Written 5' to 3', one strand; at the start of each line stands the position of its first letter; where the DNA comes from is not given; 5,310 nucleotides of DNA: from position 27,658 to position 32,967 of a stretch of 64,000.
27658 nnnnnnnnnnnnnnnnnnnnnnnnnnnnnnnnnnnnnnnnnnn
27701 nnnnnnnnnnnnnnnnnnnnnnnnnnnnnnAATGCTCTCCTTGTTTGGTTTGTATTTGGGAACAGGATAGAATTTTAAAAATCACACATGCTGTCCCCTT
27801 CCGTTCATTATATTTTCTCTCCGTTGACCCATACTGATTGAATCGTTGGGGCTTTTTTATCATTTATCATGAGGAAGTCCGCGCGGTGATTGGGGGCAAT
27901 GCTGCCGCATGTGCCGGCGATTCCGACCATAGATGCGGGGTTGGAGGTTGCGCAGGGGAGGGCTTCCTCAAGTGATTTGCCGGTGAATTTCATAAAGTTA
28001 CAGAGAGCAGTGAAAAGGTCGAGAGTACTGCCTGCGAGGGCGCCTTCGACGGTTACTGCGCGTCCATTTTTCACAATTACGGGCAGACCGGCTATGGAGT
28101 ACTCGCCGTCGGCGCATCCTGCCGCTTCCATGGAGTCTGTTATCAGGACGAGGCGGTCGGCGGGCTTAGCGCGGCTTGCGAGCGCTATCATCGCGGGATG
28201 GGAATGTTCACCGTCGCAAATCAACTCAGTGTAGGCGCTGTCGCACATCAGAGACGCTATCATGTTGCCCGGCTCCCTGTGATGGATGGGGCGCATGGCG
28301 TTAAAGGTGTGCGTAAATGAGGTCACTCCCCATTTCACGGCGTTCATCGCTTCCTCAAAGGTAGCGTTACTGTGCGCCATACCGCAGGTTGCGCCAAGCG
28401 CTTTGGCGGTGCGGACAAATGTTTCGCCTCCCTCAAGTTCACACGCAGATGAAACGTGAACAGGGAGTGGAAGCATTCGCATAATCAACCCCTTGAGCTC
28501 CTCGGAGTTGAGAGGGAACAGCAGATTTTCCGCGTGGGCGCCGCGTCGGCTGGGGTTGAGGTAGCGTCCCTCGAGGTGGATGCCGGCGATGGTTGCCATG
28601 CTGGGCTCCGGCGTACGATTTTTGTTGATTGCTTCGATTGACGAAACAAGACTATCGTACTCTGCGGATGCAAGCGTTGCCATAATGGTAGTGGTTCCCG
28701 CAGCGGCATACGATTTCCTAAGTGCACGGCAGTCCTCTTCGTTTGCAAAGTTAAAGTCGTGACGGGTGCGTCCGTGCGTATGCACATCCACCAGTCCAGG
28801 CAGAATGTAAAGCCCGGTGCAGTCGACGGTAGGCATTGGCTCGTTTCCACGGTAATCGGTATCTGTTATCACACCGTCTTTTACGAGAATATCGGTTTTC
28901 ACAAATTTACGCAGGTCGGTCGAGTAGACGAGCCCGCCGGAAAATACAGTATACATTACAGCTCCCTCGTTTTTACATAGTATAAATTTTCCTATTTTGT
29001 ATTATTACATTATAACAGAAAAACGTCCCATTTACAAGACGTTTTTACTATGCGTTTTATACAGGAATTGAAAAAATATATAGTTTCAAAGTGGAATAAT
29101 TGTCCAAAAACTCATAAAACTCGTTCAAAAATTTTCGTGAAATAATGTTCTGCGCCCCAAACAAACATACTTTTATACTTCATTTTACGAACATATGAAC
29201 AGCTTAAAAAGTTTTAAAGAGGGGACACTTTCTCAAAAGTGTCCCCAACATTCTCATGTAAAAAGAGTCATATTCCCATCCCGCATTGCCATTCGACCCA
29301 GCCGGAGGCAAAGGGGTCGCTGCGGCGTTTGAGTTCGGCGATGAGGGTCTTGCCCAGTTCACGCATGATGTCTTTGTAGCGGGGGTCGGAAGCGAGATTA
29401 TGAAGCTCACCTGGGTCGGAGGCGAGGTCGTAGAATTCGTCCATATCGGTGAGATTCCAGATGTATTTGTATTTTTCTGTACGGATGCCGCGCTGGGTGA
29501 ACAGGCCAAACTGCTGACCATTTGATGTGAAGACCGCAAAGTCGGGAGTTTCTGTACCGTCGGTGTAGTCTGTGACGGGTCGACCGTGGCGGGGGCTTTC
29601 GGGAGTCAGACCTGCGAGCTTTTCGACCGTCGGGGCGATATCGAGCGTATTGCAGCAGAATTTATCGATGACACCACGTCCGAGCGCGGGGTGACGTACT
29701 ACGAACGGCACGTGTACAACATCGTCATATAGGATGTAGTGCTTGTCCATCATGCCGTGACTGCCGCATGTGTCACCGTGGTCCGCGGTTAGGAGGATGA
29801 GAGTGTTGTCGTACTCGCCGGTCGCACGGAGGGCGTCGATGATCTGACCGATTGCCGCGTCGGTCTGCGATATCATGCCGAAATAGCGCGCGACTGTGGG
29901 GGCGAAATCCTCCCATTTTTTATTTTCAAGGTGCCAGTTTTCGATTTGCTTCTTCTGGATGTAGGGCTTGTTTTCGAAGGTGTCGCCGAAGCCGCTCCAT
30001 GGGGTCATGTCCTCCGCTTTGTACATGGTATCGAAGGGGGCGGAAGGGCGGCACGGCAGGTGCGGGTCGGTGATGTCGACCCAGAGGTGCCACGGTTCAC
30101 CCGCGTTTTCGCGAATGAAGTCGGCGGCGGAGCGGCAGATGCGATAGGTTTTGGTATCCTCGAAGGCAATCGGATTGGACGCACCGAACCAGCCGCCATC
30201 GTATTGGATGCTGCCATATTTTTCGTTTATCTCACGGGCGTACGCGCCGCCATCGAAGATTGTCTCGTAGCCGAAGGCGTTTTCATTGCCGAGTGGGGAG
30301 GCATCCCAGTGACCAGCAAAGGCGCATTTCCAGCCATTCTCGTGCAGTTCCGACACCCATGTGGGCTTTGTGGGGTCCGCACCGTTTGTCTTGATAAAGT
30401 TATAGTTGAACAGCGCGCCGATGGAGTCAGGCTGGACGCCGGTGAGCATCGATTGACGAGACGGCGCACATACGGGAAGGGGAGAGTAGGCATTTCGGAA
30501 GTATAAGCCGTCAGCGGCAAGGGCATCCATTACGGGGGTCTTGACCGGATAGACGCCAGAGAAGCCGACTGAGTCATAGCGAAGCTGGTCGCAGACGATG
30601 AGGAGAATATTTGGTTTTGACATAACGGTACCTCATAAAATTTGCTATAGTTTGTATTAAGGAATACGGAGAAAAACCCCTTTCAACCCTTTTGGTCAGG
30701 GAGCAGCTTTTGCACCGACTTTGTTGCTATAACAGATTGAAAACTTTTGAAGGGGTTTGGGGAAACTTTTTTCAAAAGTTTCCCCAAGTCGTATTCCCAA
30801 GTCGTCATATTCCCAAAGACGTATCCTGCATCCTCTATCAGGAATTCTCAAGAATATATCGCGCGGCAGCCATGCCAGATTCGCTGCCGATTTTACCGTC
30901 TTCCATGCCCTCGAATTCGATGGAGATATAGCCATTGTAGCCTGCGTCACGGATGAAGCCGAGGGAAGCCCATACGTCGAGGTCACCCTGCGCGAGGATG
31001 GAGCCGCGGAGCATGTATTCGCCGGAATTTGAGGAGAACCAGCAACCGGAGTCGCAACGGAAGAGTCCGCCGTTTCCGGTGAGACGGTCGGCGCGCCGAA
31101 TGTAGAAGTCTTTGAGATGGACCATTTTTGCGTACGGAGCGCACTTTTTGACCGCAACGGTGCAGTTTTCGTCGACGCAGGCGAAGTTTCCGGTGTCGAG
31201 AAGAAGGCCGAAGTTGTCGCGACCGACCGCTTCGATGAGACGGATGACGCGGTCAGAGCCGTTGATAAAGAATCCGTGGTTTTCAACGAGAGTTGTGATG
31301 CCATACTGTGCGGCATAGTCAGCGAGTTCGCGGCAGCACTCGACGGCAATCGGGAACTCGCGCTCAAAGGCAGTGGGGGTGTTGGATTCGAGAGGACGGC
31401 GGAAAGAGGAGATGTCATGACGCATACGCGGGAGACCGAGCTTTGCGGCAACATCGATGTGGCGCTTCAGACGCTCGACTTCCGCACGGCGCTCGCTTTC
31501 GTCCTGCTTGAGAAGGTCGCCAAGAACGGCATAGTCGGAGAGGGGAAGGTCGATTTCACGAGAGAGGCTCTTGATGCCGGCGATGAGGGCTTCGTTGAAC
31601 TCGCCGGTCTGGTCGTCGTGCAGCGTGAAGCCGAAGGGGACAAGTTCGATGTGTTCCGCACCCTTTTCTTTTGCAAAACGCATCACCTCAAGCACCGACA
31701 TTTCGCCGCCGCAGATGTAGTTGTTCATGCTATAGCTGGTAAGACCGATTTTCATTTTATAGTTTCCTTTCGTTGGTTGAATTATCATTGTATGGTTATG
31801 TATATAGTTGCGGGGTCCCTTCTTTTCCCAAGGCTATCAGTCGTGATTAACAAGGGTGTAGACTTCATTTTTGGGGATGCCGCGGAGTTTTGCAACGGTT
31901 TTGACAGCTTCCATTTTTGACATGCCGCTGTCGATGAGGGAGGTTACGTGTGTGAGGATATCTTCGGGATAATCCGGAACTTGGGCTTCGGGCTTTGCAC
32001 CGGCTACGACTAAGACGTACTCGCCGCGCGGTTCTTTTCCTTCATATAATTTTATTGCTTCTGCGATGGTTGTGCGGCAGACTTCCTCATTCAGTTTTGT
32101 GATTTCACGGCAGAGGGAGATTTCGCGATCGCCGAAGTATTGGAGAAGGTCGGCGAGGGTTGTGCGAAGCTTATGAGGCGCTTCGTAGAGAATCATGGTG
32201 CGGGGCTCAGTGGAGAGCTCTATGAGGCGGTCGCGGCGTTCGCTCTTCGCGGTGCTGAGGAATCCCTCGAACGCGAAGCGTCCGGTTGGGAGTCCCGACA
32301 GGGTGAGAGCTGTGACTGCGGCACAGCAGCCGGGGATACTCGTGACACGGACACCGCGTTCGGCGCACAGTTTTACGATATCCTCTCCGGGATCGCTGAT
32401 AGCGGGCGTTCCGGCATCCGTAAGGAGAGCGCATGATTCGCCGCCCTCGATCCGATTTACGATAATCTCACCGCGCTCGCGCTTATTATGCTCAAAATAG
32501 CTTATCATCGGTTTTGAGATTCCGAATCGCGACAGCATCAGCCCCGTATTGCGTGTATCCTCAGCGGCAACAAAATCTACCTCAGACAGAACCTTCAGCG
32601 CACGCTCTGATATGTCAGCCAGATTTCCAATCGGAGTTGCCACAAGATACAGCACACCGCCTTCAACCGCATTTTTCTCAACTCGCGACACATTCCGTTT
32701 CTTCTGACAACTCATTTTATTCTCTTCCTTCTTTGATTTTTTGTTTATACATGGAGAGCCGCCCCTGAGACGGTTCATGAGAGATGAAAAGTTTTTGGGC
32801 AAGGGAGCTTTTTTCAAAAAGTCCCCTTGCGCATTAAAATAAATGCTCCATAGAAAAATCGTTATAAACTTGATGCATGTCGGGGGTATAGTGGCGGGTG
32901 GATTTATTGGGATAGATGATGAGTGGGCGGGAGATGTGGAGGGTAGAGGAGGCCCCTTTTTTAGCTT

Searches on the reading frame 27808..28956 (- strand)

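Call 12: search_protein_families(library=pfam, proteins=[window:27808-28956:-])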
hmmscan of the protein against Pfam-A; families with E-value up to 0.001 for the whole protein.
window:27808-28956:- (382 aa): 2 families
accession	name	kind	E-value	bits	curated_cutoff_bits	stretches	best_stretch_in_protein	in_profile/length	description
PF01979.26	Amidohydro_1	-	1.1e-17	64.8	25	1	50-380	1-343/345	Amidohydrolase family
PF07969.17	Amidohydro_3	-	3e-10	40.6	29.7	1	43-122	2-79/472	Amidohydrolase family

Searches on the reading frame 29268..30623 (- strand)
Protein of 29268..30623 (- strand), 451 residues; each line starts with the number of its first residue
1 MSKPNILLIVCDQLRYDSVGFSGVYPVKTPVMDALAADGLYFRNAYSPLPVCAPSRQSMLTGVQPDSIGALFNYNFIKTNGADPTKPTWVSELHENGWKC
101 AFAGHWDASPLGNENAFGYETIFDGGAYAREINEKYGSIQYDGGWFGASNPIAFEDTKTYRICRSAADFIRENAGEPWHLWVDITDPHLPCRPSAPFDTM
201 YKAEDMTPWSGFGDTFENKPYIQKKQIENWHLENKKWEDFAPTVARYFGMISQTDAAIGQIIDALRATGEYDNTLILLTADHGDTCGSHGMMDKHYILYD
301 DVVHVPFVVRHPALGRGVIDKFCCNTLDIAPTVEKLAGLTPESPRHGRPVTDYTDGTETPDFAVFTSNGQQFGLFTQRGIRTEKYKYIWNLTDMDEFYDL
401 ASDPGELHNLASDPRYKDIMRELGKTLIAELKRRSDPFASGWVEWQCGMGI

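Call 12: search_protein_families(library=pfam, proteins=[window:29268-30623:-])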
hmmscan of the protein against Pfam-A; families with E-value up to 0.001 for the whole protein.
window:29268-30623:- (451 aa): 3 families
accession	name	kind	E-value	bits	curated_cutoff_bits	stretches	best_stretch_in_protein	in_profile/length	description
PF00884.28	Sulfatase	-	8.5e-41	140.6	25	1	4-338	1-300/301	Sulfatase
PF16347.10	SGSH_C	-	9.8e-17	62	29.3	1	287-429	1-150/154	N-sulphoglucosamine sulphohydrolase, C-terminal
PF01663.27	Phosphodiest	-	6e-10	39.7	23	0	7-82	2-74/342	Type I phosphodiesterase / nucleotide pyrophosphatase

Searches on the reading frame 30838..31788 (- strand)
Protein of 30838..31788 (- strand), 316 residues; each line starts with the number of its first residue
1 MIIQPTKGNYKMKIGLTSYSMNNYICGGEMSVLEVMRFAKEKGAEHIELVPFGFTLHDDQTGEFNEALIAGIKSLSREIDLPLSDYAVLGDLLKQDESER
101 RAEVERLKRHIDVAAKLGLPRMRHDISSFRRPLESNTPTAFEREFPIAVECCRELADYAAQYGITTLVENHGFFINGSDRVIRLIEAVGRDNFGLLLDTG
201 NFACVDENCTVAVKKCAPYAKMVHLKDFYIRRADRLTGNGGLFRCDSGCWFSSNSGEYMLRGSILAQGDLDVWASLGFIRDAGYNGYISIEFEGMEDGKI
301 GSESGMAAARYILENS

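Call 12: search_protein_families(library=pfam, proteins=[window:30838-31788:-])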
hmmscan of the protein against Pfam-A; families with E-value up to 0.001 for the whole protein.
window:30838-31788:- (316 aa): 1 family
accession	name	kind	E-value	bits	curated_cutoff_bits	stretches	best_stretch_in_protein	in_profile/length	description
PF01261.30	AP_endonuc_2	-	1.1e-28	101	31.1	1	37-296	2-233/249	Xylose isomerase-like TIM barrel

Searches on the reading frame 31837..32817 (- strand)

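Call 12: search_protein_families(library=pfam, proteins=[window:31837-32817:-])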
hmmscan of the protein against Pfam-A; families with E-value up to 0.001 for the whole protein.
window:31837-32817:- (326 aa): 1 family
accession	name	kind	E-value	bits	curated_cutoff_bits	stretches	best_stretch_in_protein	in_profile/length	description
PF00590.25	TP_methylase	-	1.7e-30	107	27.8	1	56-254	2-211/212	Tetrapyrrole (Corrin/Porphyrin) Methylases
